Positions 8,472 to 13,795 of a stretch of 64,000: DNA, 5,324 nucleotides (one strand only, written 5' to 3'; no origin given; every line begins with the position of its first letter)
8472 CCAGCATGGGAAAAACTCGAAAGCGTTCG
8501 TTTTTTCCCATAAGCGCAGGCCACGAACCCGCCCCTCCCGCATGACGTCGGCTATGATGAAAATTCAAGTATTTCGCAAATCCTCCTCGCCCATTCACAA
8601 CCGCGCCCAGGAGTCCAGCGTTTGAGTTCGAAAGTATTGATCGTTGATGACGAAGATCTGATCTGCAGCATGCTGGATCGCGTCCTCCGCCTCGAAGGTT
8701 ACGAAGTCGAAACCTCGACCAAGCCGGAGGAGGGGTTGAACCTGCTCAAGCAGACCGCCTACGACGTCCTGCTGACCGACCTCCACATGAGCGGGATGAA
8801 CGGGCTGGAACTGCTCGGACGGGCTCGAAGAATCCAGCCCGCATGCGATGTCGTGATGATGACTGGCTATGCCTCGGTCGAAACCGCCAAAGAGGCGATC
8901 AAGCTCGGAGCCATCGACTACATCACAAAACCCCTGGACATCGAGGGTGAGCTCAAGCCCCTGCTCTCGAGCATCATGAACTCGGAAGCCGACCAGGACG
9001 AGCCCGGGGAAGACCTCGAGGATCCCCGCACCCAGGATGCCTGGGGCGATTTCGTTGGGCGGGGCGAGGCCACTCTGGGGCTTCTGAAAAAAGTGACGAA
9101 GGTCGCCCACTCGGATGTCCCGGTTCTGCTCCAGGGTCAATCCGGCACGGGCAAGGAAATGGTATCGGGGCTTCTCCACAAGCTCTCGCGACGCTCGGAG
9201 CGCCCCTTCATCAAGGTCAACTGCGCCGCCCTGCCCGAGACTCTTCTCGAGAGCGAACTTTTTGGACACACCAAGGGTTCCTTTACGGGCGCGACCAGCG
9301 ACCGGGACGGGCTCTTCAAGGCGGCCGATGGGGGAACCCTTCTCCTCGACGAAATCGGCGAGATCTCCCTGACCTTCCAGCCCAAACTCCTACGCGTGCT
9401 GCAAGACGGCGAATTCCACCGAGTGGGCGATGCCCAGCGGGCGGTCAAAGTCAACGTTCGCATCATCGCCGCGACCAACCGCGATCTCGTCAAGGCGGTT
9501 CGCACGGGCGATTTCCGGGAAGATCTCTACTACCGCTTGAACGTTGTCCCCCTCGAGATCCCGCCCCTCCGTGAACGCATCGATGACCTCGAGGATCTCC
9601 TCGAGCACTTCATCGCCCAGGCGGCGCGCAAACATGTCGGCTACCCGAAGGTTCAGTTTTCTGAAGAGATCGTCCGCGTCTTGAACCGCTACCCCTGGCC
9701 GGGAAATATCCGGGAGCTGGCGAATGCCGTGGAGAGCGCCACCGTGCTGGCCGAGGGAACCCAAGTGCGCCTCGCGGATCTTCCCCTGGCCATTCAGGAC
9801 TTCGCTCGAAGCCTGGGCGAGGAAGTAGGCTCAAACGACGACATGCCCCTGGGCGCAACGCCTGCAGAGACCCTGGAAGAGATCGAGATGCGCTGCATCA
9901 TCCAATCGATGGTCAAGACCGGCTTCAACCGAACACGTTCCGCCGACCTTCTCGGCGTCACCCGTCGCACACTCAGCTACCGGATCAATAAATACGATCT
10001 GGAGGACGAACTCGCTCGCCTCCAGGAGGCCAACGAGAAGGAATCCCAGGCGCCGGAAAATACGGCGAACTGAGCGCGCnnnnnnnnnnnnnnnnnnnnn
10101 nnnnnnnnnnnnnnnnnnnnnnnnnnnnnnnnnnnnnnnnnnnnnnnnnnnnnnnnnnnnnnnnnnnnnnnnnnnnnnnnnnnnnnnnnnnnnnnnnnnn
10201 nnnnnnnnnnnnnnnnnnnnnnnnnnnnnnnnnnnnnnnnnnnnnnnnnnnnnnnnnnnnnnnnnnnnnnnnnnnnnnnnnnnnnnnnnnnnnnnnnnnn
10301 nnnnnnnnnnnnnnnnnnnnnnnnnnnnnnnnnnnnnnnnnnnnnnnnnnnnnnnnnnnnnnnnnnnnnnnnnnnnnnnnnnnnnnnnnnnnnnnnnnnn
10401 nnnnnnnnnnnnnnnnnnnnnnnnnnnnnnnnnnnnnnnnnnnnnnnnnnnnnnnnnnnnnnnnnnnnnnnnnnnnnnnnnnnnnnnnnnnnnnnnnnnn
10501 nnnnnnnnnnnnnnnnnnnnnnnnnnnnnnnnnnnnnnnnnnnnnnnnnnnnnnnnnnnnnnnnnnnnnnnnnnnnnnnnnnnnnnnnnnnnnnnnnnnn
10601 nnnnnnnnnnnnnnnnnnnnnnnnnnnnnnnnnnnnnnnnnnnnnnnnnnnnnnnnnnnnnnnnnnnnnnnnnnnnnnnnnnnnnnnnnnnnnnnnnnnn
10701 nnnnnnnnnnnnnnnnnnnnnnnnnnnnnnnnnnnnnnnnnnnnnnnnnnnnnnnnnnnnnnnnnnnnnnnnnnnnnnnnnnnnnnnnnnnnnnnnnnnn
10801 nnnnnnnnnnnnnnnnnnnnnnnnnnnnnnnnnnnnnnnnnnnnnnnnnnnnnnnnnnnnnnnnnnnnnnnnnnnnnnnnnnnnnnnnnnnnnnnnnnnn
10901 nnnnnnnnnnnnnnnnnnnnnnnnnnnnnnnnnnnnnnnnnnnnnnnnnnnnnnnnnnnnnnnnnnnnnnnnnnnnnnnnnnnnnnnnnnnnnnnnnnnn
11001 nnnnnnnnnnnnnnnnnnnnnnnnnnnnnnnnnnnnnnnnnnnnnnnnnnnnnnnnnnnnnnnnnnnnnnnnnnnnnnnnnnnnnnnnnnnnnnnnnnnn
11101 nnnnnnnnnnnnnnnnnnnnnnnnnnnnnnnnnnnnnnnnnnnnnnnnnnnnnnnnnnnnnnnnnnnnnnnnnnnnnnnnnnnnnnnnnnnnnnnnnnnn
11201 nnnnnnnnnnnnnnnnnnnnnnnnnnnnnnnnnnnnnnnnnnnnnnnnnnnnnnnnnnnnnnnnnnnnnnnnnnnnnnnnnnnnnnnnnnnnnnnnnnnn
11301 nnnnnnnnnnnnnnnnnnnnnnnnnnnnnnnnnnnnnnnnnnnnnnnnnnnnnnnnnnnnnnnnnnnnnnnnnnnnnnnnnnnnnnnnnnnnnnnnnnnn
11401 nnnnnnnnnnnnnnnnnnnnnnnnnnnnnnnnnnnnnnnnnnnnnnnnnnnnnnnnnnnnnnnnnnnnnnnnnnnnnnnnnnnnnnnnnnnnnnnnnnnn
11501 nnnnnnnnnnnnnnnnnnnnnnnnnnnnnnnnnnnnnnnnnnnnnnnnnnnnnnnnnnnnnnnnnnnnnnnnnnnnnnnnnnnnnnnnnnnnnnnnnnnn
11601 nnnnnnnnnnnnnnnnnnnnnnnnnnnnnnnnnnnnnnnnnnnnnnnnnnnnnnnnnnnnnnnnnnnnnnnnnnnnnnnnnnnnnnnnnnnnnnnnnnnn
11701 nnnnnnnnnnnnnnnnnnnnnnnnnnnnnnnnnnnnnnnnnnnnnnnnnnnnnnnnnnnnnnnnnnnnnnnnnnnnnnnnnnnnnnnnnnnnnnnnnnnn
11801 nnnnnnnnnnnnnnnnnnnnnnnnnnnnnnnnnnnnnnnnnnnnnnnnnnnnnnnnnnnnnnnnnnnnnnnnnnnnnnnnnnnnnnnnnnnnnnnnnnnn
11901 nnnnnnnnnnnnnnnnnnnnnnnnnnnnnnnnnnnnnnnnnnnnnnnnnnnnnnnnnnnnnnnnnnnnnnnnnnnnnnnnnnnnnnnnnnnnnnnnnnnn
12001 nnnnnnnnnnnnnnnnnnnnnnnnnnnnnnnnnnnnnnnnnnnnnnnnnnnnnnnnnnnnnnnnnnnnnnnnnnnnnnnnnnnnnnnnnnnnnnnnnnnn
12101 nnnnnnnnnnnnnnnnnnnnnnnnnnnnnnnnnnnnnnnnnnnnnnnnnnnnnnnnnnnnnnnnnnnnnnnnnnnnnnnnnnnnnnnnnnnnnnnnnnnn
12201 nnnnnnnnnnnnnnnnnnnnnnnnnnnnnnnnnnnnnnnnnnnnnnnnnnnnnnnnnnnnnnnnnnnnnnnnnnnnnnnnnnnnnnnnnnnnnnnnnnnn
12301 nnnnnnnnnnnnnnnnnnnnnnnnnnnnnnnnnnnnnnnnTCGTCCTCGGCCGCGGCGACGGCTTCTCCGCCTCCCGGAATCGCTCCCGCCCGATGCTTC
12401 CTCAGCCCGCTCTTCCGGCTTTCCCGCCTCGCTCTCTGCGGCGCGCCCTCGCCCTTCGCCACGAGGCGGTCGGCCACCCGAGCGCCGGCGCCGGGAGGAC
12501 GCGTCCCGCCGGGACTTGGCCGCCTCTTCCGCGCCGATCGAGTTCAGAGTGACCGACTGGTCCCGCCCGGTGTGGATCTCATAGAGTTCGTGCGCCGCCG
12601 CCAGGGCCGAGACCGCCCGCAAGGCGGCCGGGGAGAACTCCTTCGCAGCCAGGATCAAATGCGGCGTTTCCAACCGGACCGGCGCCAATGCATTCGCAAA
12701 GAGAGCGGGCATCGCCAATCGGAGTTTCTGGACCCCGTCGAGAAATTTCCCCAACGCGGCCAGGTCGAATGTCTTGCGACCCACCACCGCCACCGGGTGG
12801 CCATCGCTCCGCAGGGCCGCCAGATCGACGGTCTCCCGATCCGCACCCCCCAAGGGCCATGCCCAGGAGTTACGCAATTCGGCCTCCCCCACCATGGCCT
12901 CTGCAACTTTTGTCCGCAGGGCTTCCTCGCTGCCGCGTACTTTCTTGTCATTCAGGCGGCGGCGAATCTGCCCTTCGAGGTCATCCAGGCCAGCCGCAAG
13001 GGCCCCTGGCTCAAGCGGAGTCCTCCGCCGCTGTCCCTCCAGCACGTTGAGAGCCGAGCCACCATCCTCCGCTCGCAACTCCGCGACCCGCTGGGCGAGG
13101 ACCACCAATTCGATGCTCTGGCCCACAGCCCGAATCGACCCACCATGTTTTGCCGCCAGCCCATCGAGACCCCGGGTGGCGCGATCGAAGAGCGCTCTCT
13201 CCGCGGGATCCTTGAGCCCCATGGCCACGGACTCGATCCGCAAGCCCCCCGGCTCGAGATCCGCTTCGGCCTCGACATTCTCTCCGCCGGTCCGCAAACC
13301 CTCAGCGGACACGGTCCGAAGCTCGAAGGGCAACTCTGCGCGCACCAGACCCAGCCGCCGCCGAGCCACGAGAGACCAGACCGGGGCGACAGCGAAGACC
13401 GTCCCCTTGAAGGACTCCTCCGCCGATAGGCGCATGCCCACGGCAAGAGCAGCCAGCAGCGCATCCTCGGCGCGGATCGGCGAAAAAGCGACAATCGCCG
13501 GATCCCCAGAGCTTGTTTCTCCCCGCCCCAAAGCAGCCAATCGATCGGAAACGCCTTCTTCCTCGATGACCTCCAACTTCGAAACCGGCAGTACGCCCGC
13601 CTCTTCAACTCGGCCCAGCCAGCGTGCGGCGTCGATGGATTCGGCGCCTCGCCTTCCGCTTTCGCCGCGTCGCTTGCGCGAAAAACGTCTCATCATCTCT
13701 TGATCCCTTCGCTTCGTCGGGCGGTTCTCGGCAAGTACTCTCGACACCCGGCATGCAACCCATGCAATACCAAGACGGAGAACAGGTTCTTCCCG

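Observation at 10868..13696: ~940-aa protein with RNase-E-CTD-like Arg/acidic disordered core and a degenerate DHH phosphoesterase-like C-terminus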

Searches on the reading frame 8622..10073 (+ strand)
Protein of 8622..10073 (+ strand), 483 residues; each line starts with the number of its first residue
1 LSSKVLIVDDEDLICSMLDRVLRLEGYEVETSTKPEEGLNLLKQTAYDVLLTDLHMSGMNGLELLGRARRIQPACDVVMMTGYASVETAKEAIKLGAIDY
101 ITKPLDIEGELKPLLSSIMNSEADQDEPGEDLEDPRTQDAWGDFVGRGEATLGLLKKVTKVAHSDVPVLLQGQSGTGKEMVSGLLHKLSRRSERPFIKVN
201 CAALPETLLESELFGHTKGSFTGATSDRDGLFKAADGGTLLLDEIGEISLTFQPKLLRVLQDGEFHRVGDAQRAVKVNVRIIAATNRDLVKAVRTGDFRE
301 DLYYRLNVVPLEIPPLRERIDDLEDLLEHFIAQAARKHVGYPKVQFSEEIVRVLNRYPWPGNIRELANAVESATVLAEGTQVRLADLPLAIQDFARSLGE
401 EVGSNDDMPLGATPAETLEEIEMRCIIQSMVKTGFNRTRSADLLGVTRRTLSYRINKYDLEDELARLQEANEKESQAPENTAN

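Call 56: search_protein_families(library=ncbifam, proteins=[window:8622-10073:+], max_evalue=0.00001)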
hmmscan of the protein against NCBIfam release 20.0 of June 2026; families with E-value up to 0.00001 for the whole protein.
window:8622-10073:+ (483 aa): 99 families (the best 25 are shown)
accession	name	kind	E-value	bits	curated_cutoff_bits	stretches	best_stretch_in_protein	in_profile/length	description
NF008469.0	PRK11361.1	equivalog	1.8e-130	435.8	714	1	3-461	5-457/461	acetoacetate metabolism transcriptional regulator AtoC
TIGR01818.1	ntrC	equivalog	3.5e-118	395.3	558.6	1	5-456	1-461/463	nitrogen regulation protein NR(I)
NF007689.0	PRK10365.1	equivalog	8.7e-112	374.1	760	1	4-455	7-439/441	sigma-54-dependent response regulator transcription factor ZraR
TIGR01817.1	nifA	equivalog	1.8e-107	360.4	528.85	1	143-461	197-530/534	nif-specific transcriptional activator NifA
NF011695.0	PRK15115.1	equivalog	9.1e-102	341.1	763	1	3-380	7-371/445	two-component system response regulator GlrR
NF008176.1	PRK10923.1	equivalog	9.4e-101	337.7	620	1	4-393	5-387/469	nitrogen regulation protein NR(I)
NF003451.0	PRK05022.1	equivalog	3.9e-99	332.7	476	1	133-452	180-502/512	nitric oxide reductase transcriptional regulator NorR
TIGR02915.1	PEP_resp_reg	equivalog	8.2e-99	331.4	502.6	1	5-460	1-444/445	PEP-CTERM-box response regulator transcription factor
NF041946.1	LuxO_transreg_Vib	equivalog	2.8e-97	326.4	800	1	12-450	6-452/463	quorum-sensing sigma-54 dependent transcriptional regulator LuxO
NF038308.1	RNA_repair_RtcR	equivalog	8.5e-97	325.2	650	1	145-464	183-522/530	RNA repair transcriptional activator RtcR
NF050807.1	TransRegFlbDCaul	equivalog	2.3e-95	320.1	750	1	24-461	22-441/454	sigma-54-dependent transcriptional regulator FlbD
NF051870.1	NAssimRespRegNtrX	equivalog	1.1e-93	314.6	600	1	3-455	2-447/452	nitrogen assimilation response regulator NtrX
NF041552.1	TF_PrdR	equivalog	1.2e-93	314.4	795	1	137-459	262-577/577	sigma-54 dependent transcriptional regulator PrdR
NF049963.1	RespRegFlgRCampy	domain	8.6e-90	301.6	750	1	23-389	22-379/429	fla regulon two-component system response regulator FlgR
TIGR02974.1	phageshock_pspF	equivalog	1.7e-81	274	443.55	1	145-397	2-251/336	phage shock protein operon transcriptional activator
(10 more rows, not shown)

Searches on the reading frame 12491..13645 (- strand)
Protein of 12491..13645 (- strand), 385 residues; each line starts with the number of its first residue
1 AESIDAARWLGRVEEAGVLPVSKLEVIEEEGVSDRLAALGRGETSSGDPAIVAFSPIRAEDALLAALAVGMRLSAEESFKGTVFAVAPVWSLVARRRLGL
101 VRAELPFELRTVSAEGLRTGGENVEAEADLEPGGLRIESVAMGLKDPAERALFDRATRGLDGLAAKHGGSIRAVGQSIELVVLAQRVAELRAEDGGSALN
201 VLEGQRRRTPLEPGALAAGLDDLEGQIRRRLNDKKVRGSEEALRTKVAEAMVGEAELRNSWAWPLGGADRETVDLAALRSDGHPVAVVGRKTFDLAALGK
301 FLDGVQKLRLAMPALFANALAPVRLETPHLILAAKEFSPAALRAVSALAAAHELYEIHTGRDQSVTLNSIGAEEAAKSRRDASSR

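Call 34: search_solved_structures(query=A2, max_evalue=10, show_alignments=3)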
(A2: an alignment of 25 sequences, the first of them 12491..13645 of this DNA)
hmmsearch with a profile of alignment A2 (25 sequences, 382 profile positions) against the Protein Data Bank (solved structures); distinct sequences matched with E-value up to 10: 1.
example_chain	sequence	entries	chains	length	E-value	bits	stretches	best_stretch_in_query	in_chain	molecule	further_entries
7nmm_A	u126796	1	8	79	0.4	12.8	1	255-295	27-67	sHMAx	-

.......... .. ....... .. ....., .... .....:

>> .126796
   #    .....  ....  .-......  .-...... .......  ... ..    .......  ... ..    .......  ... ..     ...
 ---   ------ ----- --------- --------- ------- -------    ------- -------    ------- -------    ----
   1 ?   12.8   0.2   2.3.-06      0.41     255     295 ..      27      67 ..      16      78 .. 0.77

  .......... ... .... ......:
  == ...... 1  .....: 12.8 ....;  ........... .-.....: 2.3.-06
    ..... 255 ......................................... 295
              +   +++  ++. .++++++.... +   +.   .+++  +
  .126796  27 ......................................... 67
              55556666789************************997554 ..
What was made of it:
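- On EndoMS/NucS (PD-(D/E)xK, RecB-like): Profile of the N module against PDB sequences found nothing (call 34).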

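Call 41: predict_structure(alignment_id=A2)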
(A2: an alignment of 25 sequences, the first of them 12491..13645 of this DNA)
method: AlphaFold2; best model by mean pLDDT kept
length: 385 residues; sequences in the alignment: 25
mean_pLDDT: 90.1   pTM: 0.89
mean pLDDT of the five models: 90.1, 89.2, 89.1, 89.0, 88.7
residues with pLDDT >= 90: 294; 70-90: 66; 50-70: 19; < 50: 6
segments of 3 or more residues with pLDDT < 50: 381-385
pLDDT, mean of each block of 10 residues (from residue 1): 88 93 93 95 94 95 98 94 96 91 95 88 54 79 90 95 94 92 93 88 85 90 93 88 93 94 89 95 97 96 92 92 94 96 96 95 89 69 41
secondary structure, 60 per line:
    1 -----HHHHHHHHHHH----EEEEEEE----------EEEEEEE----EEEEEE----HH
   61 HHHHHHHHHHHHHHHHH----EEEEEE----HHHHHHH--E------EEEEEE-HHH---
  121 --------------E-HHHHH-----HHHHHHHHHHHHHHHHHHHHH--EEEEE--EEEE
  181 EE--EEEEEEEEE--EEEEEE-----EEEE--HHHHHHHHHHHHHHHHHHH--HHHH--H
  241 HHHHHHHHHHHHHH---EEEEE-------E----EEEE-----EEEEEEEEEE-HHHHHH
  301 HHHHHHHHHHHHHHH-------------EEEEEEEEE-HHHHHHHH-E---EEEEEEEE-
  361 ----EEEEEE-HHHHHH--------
elements in order: H6-16 E21-27 E38-44 E49-54 H59-77 E82-87 H92-98 E108-113 H137-141 H147-167 E170-174 E177-182 E185-193 E196-201 E207-210 H213-231 H234-237 H240-254 E258-262 E275-278 E284-293 H295-315 E329-337 H339-346 E352-359 E365-370 H372-377

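Call 44: fold_search(model_id=the predicted structure, library=pdb)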
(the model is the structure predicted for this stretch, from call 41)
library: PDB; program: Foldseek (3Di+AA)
matches with E <= 10: 766; with E <= 0.001: 1
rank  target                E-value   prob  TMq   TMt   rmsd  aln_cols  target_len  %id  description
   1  5gkj_B                7.6e-04  1.00  0.22  0.35   6.6       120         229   20  Structure of EndoMS in apo form (released 2016-11-02)
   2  5gke_A                3.0e-03  0.97  0.23  0.35  14.7       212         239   14  Structure of EndoMS-dsDNA1 complex (released 2016-11-02)
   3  4dav_A                4.0e-03  0.75  0.20  0.30  14.3       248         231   10  The structure of Pyrococcus Furiosus SfsA in complex with DNA (released 2014-10-01)
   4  2vld_A                4.7e-03  0.87  0.20  0.32  16.4       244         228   14  crystal structure of a repair endonuclease from Pyrococcus abyssi (released 2009-05-19)
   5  2vld_B                5.3e-03  0.84  0.18  0.30  20.0       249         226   12  crystal structure of a repair endonuclease from Pyrococcus abyssi (released 2009-05-19)
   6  4dap                  2.0e-02  0.30  0.16  0.24  15.0       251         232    8  The structure of Escherichia coli SfsA (released 2013-08-14)
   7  7lre_A                4.9e-02  0.30  0.17  0.14  14.1       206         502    9  Cryo-EM of the SLFN12-PDE3A complex: SLFN12 body refinement (released 2021-06-09)
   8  7lrd_A                4.9e-02  0.30  0.17  0.14  14.1       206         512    9  Cryo-EM of the SLFN12-PDE3A complex: Consensus subset model (released 2021-06-09)
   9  9wuf                  5.2e-02  0.11  0.16  0.06  24.5       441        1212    9  Cryo-EM structure of Upx (released 2026-02-11)
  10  5gkj_A                7.7e-02  0.87  0.18  0.29   7.1       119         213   18  Structure of EndoMS in apo form (released 2016-11-02)
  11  7lbm_j                1.3e-01  0.11  0.16  0.13  26.4       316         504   11  Structure of the human Mediator-bound transcription pre-initiation complex (released 2021-03-24)
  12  6wxw_A                1.4e-01  0.13  0.20  0.20  27.0       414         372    8  crystal structure of apo Card1 (released 2020-12-30)
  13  2oc6_A                1.7e-01  0.87  0.19  0.47   4.9       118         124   12  Crystal structure of a protein from the duf1801 family (ydhg, bsu05750) from bacillus subtilis at 1.75 A resolution (released 2007-01-16)
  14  6s58_D                1.9e-01  0.33  0.13  0.21  12.7       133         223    9  AvaII restriction endonuclease in the absence of nucleic acids (released 2020-05-20)
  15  6s58_C                1.9e-01  0.33  0.13  0.21  11.8       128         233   12  AvaII restriction endonuclease in the absence of nucleic acids (released 2020-05-20)
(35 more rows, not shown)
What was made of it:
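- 12497..13237 (-): NucS/SfsA-like module (residues 154-400): helix, five-strand beta-meander, helical pair, then a PD-(D/E)xK-like alpha/beta core (residues 275-400). Foldseek against the PDB: EndoMS 5gkj_B E 7.6e-4, probability 1.0; also 5gke_A, 2vld and SfsA 4dav (call 44).
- On EndoMS/NucS (PD-(D/E)xK, RecB-like): 5gkj_B E 7.6e-4 (120 columns, 20% identity, probability 1.0); 5gke_A 3e-3; 2vld 5e-3; SfsA 4dav 4e-3 (call 44).
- On RNase E-type degradosome scaffold: The N module has a different fold (call 44).
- Closest known: EndoMS/NucS. Same: Best fold matches of residues about 154-400 (call 44).
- The N-terminal model (pLDDT 90, pTM 0.89, call 41) matches EndoMS, NucS and SfsA best (call 44).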

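Call 70: fold_search(model_id=the predicted structure, library=viral)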
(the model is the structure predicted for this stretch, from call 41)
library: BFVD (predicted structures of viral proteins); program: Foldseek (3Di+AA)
matches with E <= 10: 882; with E <= 0.001: 0
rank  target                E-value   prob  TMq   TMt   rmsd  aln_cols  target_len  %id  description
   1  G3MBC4                9.2e-03  0.77  0.18  0.22  14.9       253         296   10  Gp54 [Bacillus phage G]
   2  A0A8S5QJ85            1.0e-02  0.28  0.17  0.21  18.3       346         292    9  Restriction endonuclease [Siphoviridae sp. ctezl47]
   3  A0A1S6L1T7            1.4e-02  0.07  0.11  0.10  21.5       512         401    8  (no name in the UniProt tables at hand)
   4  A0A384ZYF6            1.7e-02  0.30  0.16  0.13  19.6       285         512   15  Uncharacterized protein [Dickeya phage vB_DsoM_AD1]
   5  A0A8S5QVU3            1.8e-02  0.06  0.07  0.09  42.1       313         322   11  Uncharacterized protein [Siphoviridae sp. ctzSN25]
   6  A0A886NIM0            2.4e-02  0.92  0.16  0.34   8.9       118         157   14  (no name in the UniProt tables at hand)
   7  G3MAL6                2.9e-02  0.98  0.17  0.43   5.4       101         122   13  Gp475 [Bacillus phage G]
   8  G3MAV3                5.4e-02  0.97  0.20  0.48   4.5       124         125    8  Gp573 [Bacillus phage G]
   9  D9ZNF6                5.4e-02  0.35  0.17  0.28  17.7       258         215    9  (no name in the UniProt tables at hand)
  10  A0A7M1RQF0            5.7e-02  0.16  0.15  0.16  15.0       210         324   11  Exonuclease [uncultured phage cr52_1]
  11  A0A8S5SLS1            6.7e-02  0.99  0.15  0.65   2.7        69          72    9  Uncharacterized protein [Siphoviridae sp. ctNHp14]
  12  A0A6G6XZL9            8.5e-02  0.98  0.19  0.59   4.3       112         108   10  Uncharacterized protein [Bifidobacterium phage BadAztec1]
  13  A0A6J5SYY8            8.5e-02  0.93  0.16  0.51   4.6        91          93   11  Uncharacterized protein [uncultured Caudovirales phage]
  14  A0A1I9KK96            9.0e-02  0.97  0.17  0.60   3.5        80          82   10  Uncharacterized protein [Lactobacillus phage SA-C12]
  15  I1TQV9                9.0e-02  0.30  0.17  0.18  18.5       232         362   14  (no name in the UniProt tables at hand)
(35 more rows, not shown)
